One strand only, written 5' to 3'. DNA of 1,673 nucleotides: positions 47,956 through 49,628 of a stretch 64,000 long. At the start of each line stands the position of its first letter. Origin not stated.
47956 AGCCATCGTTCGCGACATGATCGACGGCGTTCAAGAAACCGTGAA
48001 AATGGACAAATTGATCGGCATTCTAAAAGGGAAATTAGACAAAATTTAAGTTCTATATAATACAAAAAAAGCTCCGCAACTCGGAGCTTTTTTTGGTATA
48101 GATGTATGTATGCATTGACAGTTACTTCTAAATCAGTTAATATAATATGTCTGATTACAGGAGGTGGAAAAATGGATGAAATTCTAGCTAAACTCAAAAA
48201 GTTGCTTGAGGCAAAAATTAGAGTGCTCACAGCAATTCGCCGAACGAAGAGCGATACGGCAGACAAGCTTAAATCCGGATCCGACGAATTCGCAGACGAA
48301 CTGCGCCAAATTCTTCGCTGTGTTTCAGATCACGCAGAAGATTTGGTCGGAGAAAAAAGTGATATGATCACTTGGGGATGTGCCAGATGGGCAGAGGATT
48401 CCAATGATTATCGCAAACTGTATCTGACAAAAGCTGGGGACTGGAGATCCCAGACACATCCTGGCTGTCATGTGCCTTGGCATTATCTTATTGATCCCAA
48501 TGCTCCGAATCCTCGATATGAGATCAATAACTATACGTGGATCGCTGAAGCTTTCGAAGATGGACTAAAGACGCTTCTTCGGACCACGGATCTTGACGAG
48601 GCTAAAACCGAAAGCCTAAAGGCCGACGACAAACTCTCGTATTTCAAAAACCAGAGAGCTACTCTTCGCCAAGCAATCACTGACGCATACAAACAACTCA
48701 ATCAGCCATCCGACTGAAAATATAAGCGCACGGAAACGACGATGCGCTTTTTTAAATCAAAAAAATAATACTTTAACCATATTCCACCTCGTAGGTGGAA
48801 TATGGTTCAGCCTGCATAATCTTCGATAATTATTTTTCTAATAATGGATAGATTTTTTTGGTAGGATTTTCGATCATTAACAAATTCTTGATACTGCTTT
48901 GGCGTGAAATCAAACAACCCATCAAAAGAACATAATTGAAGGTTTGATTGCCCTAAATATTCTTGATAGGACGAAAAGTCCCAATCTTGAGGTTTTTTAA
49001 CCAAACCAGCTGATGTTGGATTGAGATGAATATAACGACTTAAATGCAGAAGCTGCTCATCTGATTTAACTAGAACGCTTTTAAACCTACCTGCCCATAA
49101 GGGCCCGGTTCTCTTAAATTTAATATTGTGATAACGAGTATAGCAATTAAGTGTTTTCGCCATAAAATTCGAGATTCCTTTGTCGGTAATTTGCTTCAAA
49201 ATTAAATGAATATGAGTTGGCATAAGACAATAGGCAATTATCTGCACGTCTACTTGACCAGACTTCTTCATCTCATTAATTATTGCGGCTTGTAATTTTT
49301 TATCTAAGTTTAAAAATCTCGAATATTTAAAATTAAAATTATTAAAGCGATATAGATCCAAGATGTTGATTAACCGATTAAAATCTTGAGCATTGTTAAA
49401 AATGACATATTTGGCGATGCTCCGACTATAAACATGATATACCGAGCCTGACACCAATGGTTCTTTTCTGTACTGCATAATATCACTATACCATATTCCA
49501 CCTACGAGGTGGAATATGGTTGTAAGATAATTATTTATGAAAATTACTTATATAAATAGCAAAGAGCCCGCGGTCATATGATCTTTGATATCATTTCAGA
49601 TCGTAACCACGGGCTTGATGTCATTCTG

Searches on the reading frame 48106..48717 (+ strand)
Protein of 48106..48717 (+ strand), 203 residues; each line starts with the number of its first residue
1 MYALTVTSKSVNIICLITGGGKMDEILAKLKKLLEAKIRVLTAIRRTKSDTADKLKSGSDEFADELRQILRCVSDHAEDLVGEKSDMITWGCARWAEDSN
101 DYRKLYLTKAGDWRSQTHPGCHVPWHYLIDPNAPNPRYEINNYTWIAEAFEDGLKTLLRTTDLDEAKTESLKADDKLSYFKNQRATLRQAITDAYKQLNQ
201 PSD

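Call 8: search_protein_families(library=pfam, proteins=[window:48106-48717:+], max_evalue=1)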
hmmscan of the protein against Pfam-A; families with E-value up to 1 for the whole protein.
window:48106-48717:+ (203 aa): 1 family
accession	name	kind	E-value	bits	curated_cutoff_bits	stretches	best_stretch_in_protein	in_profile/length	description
PF25481.1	Nucleoprot-TPR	-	0.36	11.3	27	1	30-77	27-74/80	Nucleoprotein TPR-like domain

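Call 9: search_protein_families(library=padloc, proteins=[window:48106-48717:+], max_evalue=1)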
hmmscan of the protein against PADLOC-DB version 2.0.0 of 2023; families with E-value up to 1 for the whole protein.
window:48106-48717:+ (203 aa): 0 families

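Call 10: search_protein_families(library=phrogs, proteins=[window:48106-48717:+], max_evalue=1)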
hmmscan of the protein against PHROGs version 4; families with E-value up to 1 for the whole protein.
window:48106-48717:+ (203 aa): 2 families
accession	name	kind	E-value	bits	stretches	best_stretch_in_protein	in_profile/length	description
phrog_12534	-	unknown function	0.11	14.1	0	28-63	19-54/97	-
phrog_37793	-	unknown function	0.11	13.9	1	22-77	13-65/94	-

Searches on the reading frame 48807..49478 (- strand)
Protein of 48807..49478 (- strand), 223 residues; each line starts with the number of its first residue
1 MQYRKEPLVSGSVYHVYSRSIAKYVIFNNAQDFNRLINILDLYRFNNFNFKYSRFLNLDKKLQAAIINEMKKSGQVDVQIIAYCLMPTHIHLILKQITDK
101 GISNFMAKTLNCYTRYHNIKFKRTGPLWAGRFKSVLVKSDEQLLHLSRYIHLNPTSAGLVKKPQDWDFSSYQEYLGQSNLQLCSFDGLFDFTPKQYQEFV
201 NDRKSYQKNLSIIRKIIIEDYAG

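Call 8: search_protein_families(library=pfam, proteins=[window:48807-49478:-], max_evalue=1)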
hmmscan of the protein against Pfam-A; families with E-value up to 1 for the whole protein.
window:48807-49478:- (223 aa): 1 family
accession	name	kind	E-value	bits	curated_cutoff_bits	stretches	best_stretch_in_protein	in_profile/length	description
PF01797.21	Y1_Tnp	-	5.8e-08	33.3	23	1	65-151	30-119/121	Transposase IS200 like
